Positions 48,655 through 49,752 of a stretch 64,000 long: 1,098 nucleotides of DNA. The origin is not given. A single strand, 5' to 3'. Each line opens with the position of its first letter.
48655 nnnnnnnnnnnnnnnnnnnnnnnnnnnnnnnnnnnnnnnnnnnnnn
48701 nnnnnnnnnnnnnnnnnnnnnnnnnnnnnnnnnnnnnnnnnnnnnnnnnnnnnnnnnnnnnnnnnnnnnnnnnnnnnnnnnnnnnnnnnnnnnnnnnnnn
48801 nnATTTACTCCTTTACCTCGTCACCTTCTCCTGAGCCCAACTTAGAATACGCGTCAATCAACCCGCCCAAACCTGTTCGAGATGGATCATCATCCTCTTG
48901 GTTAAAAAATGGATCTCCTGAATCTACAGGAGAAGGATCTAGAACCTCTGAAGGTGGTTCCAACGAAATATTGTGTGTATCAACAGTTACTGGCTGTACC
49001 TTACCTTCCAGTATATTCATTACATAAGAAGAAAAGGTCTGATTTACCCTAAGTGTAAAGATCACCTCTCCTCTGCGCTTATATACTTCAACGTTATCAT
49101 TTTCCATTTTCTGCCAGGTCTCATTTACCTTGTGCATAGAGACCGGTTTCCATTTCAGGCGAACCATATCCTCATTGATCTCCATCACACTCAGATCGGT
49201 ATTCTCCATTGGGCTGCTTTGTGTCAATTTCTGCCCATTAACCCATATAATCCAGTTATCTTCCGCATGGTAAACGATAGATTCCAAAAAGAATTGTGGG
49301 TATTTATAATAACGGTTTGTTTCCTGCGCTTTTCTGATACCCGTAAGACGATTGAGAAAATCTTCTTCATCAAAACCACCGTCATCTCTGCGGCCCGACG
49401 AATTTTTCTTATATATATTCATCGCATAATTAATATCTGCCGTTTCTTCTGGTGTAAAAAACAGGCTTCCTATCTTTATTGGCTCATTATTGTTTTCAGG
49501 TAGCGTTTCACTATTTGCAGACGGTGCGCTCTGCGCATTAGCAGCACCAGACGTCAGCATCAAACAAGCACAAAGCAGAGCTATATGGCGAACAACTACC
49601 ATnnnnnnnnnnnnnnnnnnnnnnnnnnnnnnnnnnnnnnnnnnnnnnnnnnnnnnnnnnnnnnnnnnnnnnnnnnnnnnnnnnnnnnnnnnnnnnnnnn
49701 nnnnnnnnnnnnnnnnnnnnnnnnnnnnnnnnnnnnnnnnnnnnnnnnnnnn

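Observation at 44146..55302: Secretin-less type IV pilus-like machine built from two convergent operons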

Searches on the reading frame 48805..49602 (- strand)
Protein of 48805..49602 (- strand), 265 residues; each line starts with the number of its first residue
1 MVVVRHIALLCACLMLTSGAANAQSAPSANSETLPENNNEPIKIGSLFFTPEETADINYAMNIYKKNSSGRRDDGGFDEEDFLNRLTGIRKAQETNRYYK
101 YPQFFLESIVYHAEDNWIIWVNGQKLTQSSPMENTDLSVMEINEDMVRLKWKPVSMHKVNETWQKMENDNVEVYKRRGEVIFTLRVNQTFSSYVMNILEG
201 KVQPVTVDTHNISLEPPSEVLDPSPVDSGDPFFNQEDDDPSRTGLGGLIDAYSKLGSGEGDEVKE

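Call 4: search_protein_families(library=pfam, proteins=[window:48805-49602:-], max_evalue=0.01)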
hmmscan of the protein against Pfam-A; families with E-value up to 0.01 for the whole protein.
window:48805-49602:- (265 aa): 0 families

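Call 8: search_protein_families(library=ncbifam, proteins=[window:48805-49602:-], max_evalue=0.1)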
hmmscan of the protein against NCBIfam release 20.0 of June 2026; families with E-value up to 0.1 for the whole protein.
window:48805-49602:- (265 aa): 2 families
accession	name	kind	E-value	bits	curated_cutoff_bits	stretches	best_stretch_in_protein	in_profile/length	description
NF004240.1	PRK05682.1-4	equivalog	0.036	13.4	472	1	29-126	134-235/443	flagellar hook protein FlgE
NF002537.0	PRK02090.1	equivalog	0.073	12.7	154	1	119-173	144-196/244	phosphoadenylyl-sulfate reductase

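Call 28: search_protein_families(library=pfam, alignment_id=A3, max_evalue=1)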
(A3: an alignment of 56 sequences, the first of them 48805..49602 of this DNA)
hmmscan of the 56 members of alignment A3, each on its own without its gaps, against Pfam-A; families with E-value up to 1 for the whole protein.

A. member 1, window:48805-49602:- (265 aa): 0 families

B. families by the number of members that match (of 56 scanned): 33 families (the first 25 are shown)
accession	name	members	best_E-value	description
PF16537.11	T2SSB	8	0.0026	Type II secretion system protein B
PF12129.13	PHTF1-2_N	1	0.0085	Homeodomain containing protein PHTF1/2, N-terminal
PF02535.28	Zip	1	0.018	ZIP Zinc transporter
PF04381.17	RdgC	1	0.023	Putative exonuclease, RdgC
PF12472.13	DUF3693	1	0.028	Phage related protein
PF01477.28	PLAT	1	0.031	PLAT/LH2 domain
PF04625.18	DEC-1_N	1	0.038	DEC-1 protein, N-terminal region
PF00188.32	CAP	1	0.042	Cysteine-rich secretory protein family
PF15983.10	DUF4767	1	0.057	Domain of unknown function (DUF4767)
PF15780.11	ASH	1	0.061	Abnormal spindle-like microcephaly-assoc'd, ASPM-SPD-2-Hydin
PF16526.10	CLZ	1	0.068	C-terminal leucine zipper domain of cyclic nucleotide-gated channels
PF07788.17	PDDEXK_10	1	0.085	PD-(D/E)XK nuclease superfamily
PF07483.16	W_rich_C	1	0.11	Tryptophan-rich Synechocystis species C-terminal domain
PF25409.1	PH_33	1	0.11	Fungal PH-like domain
PF18316.7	S-l_SbsC_C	1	0.11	S-layer protein SbsC C-terminal domain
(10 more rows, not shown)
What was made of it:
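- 48805..49602 (-): 265-aa secreted periplasmic protein with a conserved AxA|Q signal-peptidase site. It has a beta-domain of the PilP/GspC-HR/GspB type and is the presumed connector to the secretin. Pfam T2SSB hits 8 of 56 family members, best E 0.0026 (call 28).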

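Call 30: search_solved_structures(query=A3, max_evalue=10)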
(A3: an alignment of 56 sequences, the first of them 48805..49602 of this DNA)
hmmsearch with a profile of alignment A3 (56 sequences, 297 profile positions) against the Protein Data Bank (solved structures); distinct sequences matched with E-value up to 10: 19.
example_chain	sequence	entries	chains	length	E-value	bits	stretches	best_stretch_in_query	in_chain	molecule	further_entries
8q6t_I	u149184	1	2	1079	6.2e-05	26.1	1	151-223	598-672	Titin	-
8oty_A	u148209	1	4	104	0.00019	24.6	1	148-224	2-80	Titin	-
3lpw_A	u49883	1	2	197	0.00093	22.3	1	151-194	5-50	A77-A78 domain from Titin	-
8g4l_bm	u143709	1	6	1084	0.0012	21.9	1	151-193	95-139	Titin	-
5n69_G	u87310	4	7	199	0.0039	20.3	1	39-111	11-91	Myosin light chain 3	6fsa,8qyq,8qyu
8qyq_D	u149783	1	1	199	0.0039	20.2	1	39-111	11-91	Myosin light chain 3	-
9ya8_L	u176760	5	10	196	0.0055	19.8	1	35-111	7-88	Myosin light chain 3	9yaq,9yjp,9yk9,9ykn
5tby_C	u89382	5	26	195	0.051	16.6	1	35-110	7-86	Myosin light chain 3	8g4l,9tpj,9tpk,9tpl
6ysy_B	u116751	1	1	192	0.27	14.2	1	31-110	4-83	Myosin light chain 1/3, skeletal muscle isoform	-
8q6t_V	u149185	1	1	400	0.38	13.7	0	154-175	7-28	Myosin-binding protein C, cardiac-type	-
1uem_A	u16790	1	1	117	0.41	13.6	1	159-188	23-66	KIAA1568 Protein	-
6t1w_C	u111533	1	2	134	0.49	13.4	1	11-68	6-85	Outer membrane lipoprotein RcsF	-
3teu_A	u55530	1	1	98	0.83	12.6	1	154-186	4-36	Fibcon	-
8k1i_A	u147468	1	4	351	0.84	12.6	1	28-108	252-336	NADP-dependent oxidoreductase domain-containing protein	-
7oxu_A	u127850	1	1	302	0.94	12.4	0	193-222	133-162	Vitamin D3 receptor A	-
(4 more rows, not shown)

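Call 40: find_homologous_proteins(query=window:48805-49602:-, max_evalue=0.001)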
Query window:48805-49602:- (265 aa): 33 proteins with E <= 0.001 among 397 candidates.
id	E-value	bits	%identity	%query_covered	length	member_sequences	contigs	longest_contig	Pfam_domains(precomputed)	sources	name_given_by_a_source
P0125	2.1e-176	603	100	100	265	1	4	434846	-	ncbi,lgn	ncbi:MAG: hypothetical protein ACN2B6_09695 [Rickettsiales bacterium]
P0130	5.8e-130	450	79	100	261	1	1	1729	-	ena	-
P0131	1.8e-77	278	50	97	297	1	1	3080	-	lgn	-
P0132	2.5e-75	271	53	91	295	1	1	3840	-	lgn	-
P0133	5.7e-75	270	50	97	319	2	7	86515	-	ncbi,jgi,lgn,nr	ncbi:MAG: hypothetical protein LW823_05440 [Rickettsiales bacterium]|jgi:hypothetical protein|nr:hyp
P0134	3.0e-73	265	53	88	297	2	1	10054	-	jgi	-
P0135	1.1e-72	263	50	94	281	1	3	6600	-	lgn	-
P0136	2.0e-68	249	52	82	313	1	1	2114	-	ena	-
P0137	8.7e-67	243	50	92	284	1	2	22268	-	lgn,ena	-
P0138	2.8e-66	242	48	91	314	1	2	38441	-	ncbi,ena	-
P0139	2.7e-65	239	52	81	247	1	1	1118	-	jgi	jgi:hypothetical protein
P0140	6.9e-65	237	50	85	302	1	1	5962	-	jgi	jgi:hypothetical protein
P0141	4.9e-62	228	45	95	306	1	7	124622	-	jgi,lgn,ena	jgi:hypothetical protein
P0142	2.2e-57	213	47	82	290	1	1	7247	-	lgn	-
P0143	8.7e-56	207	49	82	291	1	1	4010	-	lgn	-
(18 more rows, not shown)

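Call 51: predict_structure(alignment_id=A4)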
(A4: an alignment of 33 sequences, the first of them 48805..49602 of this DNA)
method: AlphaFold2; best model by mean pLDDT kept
length: 265 residues; sequences in the alignment: 33
mean_pLDDT: 72.5   pTM: 0.50
mean pLDDT of the five models: 72.5, 71.9, 71.7, 71.5, 67.8
residues with pLDDT >= 90: 88; 70-90: 50; 50-70: 92; < 50: 35
segments of 3 or more residues with pLDDT < 50: 31-39, 216-225, 233-237
pLDDT, mean of each block of 10 residues (from residue 1): 56 55 56 47 66 75 72 65 66 68 95 95 90 77 96 92 91 96 96 93 86 52 48 49 58 56 54
secondary structure, 60 per line:
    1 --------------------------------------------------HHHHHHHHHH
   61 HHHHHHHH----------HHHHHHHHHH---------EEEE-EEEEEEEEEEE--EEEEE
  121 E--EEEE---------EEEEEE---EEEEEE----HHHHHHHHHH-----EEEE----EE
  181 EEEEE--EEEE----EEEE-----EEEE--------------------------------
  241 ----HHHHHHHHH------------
elements in order: H51-68 H79-88 E98-101 E103-113 E116-121 E124-127 E137-142 E146-151 H156-165 E171-174 E179-185 E188-191 E196-199 E205-208 H245-253
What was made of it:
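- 48805..49602 (-): AlphaFold2 beta-domain at aa 98-208 with pLDDT above 90 (call 51).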

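Call 53: fold_search(model_id=the predicted structure, library=pdb)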
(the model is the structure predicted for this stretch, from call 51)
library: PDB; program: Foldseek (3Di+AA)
matches with E <= 10: 506; with E <= 0.001: 0
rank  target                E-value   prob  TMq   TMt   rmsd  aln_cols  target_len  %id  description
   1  5jlt_B                8.9e-02  0.54  0.16  0.30  17.1       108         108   12  The crystal structure of the bacteriophage T4 MotA C-terminal domain in complex with dsDNA reveals a novel protein-DNA (released 2017-05-03)
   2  4wfw                  9.4e-02  1.00  0.16  0.46   2.4        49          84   24  The crystal structure of Dickeya dadantii GspB from the type 2 secretion system (released 2015-09-30)
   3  6k4y_M                1.1e-01  0.33  0.16  0.19  21.3       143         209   14  CryoEM structure of sigma appropriation complex (released 2019-08-07)
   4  5jlt_A                1.3e-01  0.41  0.16  0.28  23.0       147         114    9  The crystal structure of the bacteriophage T4 MotA C-terminal domain in complex with dsDNA reveals a novel protein-DNA (released 2017-05-03)
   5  3oss_C                1.4e-01  0.93  0.15  0.49   3.3        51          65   25  The crystal structure of enterotoxigenic Escherichia coli GspC-GspD complex from the type II secretion system (released 2011-08-03)
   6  1kaf_A                2.0e-01  0.47  0.16  0.30   6.2        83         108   10  DNA Binding Domain Of The Phage T4 Transcription Factor MotA (AA105-211) (released 2001-11-21)
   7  8zis_D                2.5e-01  0.20  0.13  0.07  10.9        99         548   12  HerA Hexamer (released 2025-03-12)
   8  8zir_M                3.2e-01  0.30  0.14  0.08  12.7        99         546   12  DUF4297-HerA complex (released 2025-03-12)
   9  5jlt_C                3.4e-01  0.28  0.16  0.29  15.9       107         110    9  The crystal structure of the bacteriophage T4 MotA C-terminal domain in complex with dsDNA reveals a novel protein-DNA (released 2017-05-03)
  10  8zis_A                3.4e-01  0.15  0.12  0.07  11.2        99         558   13  HerA Hexamer (released 2025-03-12)
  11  4ork_C                3.4e-01  0.10  0.09  0.09  10.1        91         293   13  Crystal Structure of the Phosphotransferase Domain of the Bifunctional Aminoglycoside Resistance Enzyme AAC(6')-Ie-APH (released 2014-07-02)
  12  6cgg_C                3.6e-01  0.12  0.10  0.10  17.6       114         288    8  Aminoglycoside Phosphotransferase (2'')-Ia in complex with GMPPNP, Magnesium, and Arbekacin (released 2018-04-11)
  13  5jlt_D                3.8e-01  0.33  0.16  0.30   6.2        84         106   11  The crystal structure of the bacteriophage T4 MotA C-terminal domain in complex with dsDNA reveals a novel protein-DNA (released 2017-05-03)
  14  8zis_B                3.8e-01  0.20  0.13  0.07  10.8        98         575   12  HerA Hexamer (released 2025-03-12)
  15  5cz8_Y                4.1e-01  0.08  0.13  0.15  13.5       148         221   10  Yeast 20S proteasome beta5-L(-49)S-K33A mutant in complex with Carfilzomib (released 2016-03-23)
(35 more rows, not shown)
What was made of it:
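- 48805..49602 (-): Foldseek hits are weak but specific: GspB 4wfw (prob 1.00, rmsd 2.4 A over 49 columns, E 0.09), GspC-HR bound to GspD N0 3oss_C (prob 0.93), PilP 4av2_M (call 53).
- On Type IVa pilus (T4aP): PilP-like beta-domain signals are weak (calls 28, 53).
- GspB/GspC-HR/PilP signals for the 265-aa protein from two independent methods (calls 28, 53). The 265-aa protein has the fold type that binds secretin N0 domains (calls 28, 53).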

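Call 66: search_protein_representatives(alignment_id=A4)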
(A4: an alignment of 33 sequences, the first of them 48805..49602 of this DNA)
Query: 33 sequences, 276 profile positions. Proteins with E-value up to 0.001 (for the whole library): 1396; up to 1e-10: 937; up to 1e-30: 178. The best 150 are listed.
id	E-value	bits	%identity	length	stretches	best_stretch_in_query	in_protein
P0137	1.4e-96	339.8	-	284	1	10-273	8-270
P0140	6.2e-93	327.8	-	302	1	10-276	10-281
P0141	9.3e-90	317.4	-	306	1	16-274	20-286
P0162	5.8e-87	308.3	-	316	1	12-274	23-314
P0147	7.1e-85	301.4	-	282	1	6-274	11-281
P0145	8.0e-85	301.2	-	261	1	12-276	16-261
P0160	5.2e-84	298.6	-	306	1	21-276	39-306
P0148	6.9e-83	294.9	-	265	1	44-274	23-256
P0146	7.9e-83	294.7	-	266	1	22-273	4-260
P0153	4.5e-82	292.2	-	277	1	2-272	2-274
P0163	1.2e-81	290.8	-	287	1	17-272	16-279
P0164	2.7e-81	289.7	-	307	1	15-274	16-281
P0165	2.8e-81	289.6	-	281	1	21-276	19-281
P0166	4.7e-80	285.6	-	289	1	11-271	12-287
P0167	7.8e-79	281.6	-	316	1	23-273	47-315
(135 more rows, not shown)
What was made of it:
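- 48805..49602 (-): 1396 cluster representatives at E<=1e-3 (call 66).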
